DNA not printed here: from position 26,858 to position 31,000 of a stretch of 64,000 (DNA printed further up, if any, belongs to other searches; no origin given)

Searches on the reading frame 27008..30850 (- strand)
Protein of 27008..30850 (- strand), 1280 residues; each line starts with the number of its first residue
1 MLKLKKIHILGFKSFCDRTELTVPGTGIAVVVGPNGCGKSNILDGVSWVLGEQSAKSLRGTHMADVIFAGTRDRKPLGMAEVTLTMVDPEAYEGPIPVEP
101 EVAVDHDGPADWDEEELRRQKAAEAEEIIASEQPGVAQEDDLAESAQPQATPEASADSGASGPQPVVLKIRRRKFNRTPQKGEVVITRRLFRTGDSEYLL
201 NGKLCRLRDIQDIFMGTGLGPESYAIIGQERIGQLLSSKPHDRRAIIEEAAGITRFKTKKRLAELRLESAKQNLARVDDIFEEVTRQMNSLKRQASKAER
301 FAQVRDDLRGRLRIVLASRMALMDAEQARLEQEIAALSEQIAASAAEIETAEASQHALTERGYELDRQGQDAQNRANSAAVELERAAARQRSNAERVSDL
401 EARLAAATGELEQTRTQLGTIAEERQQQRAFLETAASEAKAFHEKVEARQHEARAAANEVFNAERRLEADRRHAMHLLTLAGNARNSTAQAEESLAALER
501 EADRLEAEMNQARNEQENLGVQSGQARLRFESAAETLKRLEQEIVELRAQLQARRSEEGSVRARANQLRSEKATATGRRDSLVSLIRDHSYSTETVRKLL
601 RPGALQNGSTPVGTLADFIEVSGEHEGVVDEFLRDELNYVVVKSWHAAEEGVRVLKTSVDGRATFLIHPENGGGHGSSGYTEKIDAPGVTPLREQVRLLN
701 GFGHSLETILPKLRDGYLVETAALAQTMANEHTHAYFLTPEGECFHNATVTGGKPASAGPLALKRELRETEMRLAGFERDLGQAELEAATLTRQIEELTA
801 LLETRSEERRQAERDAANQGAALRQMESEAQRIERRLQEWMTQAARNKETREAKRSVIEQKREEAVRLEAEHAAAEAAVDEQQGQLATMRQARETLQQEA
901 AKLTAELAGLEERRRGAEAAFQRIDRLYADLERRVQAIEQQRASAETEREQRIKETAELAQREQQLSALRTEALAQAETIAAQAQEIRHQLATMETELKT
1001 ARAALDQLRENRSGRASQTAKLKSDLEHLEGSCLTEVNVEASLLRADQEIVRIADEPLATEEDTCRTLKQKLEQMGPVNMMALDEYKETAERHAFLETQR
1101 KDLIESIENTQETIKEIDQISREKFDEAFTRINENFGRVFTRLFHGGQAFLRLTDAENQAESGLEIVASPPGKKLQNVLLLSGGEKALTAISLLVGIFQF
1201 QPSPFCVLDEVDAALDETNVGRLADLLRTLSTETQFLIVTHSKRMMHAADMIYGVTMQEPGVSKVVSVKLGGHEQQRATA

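Call 61: search_protein_families(library=pfam, max_evalue=0.00001, proteins=[window:27008-30850:-])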
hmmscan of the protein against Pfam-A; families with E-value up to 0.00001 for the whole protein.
window:27008-30850:- (1280 aa): 4 families
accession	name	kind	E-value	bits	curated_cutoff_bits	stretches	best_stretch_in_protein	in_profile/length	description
PF02463.25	SMC_N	-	5.6e-61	206.2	40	2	179-1263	92-219/220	RecF/RecN/SMC N terminal domain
PF13304.12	AAA_21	-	1.2e-10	42.4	27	0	28-55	1-33/304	AAA domain, putative AbiEii toxin, Type IV TA system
PF06470.18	SMC_hinge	-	6.1e-10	40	22.5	1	612-728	5-115/116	SMC proteins Flexible Hinge Domain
PF13476.12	AAA_23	-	9.9e-09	36.5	27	1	6-294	1-176/201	AAA domain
